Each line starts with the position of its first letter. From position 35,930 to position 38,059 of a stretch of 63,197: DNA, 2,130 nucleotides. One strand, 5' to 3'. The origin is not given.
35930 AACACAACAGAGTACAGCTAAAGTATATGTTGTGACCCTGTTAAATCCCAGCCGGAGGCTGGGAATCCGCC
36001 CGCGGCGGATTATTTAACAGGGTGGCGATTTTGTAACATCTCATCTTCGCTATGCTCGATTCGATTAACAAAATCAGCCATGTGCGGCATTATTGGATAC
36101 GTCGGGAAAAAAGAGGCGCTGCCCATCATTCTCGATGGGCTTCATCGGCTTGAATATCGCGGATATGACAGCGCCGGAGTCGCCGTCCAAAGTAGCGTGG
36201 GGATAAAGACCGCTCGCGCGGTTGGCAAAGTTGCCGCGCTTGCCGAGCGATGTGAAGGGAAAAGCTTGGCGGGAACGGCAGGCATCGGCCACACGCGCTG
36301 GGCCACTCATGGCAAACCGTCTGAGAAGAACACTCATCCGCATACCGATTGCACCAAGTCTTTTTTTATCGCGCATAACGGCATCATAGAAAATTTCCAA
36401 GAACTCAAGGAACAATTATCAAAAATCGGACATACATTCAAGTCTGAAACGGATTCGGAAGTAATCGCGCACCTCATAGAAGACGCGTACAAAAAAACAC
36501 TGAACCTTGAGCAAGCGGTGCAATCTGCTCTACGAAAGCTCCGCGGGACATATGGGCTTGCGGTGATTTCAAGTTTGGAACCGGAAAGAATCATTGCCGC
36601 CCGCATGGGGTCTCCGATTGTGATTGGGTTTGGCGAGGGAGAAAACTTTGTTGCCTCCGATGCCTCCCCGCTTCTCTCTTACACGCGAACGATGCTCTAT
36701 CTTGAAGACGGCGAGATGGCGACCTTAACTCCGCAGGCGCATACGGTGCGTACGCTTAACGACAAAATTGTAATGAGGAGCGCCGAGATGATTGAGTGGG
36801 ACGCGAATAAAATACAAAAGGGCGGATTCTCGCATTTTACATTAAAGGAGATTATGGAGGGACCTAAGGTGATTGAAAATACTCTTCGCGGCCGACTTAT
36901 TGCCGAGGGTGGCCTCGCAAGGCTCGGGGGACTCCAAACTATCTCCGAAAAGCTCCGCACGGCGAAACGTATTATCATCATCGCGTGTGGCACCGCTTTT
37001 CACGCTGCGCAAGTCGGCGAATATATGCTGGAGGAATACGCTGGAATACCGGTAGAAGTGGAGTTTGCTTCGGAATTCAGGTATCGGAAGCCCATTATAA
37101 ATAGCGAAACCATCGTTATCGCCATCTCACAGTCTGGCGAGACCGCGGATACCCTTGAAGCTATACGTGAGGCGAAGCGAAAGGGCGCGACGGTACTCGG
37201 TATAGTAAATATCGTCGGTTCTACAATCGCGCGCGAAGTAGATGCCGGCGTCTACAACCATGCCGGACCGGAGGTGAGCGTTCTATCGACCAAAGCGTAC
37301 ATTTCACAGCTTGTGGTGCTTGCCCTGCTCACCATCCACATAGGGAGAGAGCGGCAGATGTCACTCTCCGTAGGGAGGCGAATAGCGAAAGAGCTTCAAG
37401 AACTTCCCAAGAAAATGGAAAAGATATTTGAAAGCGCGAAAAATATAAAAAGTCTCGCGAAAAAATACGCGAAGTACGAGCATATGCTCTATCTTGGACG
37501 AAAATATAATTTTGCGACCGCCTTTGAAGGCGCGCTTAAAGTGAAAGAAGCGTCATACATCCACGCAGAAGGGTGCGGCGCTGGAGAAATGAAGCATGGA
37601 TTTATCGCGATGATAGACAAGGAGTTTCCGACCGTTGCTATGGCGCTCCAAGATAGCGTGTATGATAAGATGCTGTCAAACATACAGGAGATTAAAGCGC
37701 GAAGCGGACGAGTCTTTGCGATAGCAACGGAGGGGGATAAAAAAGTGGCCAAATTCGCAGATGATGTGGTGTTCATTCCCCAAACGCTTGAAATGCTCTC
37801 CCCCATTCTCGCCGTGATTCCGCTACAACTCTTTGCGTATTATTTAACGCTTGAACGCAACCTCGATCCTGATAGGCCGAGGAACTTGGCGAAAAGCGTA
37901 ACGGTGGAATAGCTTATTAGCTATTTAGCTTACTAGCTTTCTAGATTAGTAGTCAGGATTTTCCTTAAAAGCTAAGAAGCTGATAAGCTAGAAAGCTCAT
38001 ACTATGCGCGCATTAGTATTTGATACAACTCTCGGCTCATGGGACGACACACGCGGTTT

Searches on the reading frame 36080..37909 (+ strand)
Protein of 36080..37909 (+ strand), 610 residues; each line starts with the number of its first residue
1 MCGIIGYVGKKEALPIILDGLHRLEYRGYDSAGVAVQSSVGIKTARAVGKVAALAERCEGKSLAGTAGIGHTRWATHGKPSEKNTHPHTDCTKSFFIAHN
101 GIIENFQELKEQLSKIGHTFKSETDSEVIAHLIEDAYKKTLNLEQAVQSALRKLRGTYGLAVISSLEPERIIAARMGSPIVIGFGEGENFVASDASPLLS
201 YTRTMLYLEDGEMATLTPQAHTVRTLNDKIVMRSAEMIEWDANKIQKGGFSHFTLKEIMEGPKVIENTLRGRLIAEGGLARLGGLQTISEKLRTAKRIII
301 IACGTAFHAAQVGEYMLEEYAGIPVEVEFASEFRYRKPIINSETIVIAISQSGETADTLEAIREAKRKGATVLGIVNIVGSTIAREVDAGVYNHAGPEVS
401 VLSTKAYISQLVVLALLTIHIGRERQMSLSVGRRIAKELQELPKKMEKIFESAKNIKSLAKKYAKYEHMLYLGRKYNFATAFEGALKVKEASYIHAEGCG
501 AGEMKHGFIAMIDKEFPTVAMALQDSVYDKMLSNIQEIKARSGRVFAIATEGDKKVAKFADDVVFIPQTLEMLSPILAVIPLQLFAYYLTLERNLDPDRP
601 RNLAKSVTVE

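Call 64: search_protein_families(library=ncbifam, proteins=[window:36080-37909:+])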
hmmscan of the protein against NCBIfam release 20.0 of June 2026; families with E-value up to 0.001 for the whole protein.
window:36080-37909:+ (610 aa): 25 families
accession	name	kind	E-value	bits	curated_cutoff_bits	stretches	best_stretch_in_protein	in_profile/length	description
NF001484.0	PRK00331.1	subfamily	4.6e-244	811.3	381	1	1-610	1-601/601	isomerizing glutamine--fructose-6-phosphate transaminase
TIGR01135.1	glmS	equivalog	3.9e-239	795.2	418.05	1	2-610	1-607/607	glutamine--fructose-6-phosphate transaminase (isomerizing)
NF046059.1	NagB_SO3506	equivalog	1.8e-38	132.7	430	1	286-558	27-292/330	glucosamine-6-phosphate deaminase NagB-II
TIGR01134.1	purF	equivalog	2.1e-32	113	350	1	2-225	1-226/432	amidophosphoribosyltransferase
NF041128.1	glucosaP_deam_GlmD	equivalog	8.6e-29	100.8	580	1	284-607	20-321/323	glucosamine-6-phosphate deaminase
TIGR01536.1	asn_synth_AEB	equivalog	2.4e-12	46.6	267.1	1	2-174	1-139/517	asparagine synthase (glutamine-hydrolyzing)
NF008481.0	PRK11382.1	equivalog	4.9e-11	42.4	430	1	293-602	42-333/340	fructoselysine 6-phosphate deglycase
NF006949.0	PRK09431.1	equivalog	1.8e-10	40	499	1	69-215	46-182/554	asparagine synthase B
TIGR03104.1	trio_amidotrans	equivalog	7e-10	37.8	570.1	1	59-164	35-129/589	N-acetylglutaminylglutamine amidotransferase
NF040776.2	AlsR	equivalog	1.5e-09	37.2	400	1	341-424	175-259/279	transcriptional repressor AlsR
NF008458.0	PRK11337.1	equivalog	8.1e-09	34.9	378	1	340-421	186-268/293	MurR/RpiR family transcriptional regulator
TIGR02128.1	G6PI_arch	equivalog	2.7e-08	33.1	213.9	1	286-375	12-99/308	bifunctional phosphoglucose/phosphomannose isomerase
NF003915.0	PRK05441.1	subfamily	3.6e-08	32.8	168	1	340-417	129-208/300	N-acetylmuramic acid 6-phosphate etherase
TIGR03127.2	RuMP_HxlB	equivalog_domain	3.2e-07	30.4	160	1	337-391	67-121/178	6-phospho-3-hexuloisomerase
TIGR03108.1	eps_aminotran_1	hypoth_equivalog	3.7e-07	29.2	816.9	1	84-135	59-110/628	XrtA/PEP-CTERM system amidotransferase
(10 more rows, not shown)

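Call 65: find_encoding_contigs(protein=window:36080-37909:+, flank=1500, max_places=4)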
Protein window:36080-37909:+ (610 aa): 19 contigs read that carry it; 4 places shown.
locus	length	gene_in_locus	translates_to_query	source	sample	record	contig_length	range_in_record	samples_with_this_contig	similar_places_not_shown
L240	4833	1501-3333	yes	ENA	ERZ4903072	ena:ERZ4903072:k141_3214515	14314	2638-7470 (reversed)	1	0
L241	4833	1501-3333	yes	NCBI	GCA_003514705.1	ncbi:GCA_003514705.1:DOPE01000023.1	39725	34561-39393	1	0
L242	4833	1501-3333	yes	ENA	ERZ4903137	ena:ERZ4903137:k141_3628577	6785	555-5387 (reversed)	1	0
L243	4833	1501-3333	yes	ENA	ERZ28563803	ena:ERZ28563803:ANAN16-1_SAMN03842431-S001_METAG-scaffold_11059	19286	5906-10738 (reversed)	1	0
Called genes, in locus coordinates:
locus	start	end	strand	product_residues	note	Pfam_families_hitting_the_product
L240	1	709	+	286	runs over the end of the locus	PF13473:Cupredoxin_1 (weak)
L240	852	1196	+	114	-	-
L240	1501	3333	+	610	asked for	PF13230:GATase_4 (weak), PF13522:GATase_6, PF13537:GATase_7, PF01380:SIS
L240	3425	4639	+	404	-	PF08240:ADH_N, PF00107:ADH_zinc_N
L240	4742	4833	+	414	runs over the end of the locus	PF00155:Aminotran_1_2, PF00202:Aminotran_3 (weak)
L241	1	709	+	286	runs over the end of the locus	PF13473:Cupredoxin_1 (faint)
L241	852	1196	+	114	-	-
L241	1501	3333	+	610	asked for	PF13230:GATase_4 (weak), PF13522:GATase_6, PF13537:GATase_7, PF01380:SIS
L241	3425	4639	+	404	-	PF08240:ADH_N, PF00107:ADH_zinc_N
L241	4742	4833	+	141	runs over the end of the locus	PF00155:Aminotran_1_2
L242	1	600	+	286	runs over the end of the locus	PF13473:Cupredoxin_1 (faint)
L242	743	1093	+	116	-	-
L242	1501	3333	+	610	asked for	PF13230:GATase_4 (weak), PF13522:GATase_6, PF13537:GATase_7, PF01380:SIS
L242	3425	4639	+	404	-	PF08240:ADH_N, PF00107:ADH_zinc_N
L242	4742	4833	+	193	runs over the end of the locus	PF00155:Aminotran_1_2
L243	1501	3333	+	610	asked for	PF13230:GATase_4 (weak), PF13522:GATase_6, PF13537:GATase_7, PF01380:SIS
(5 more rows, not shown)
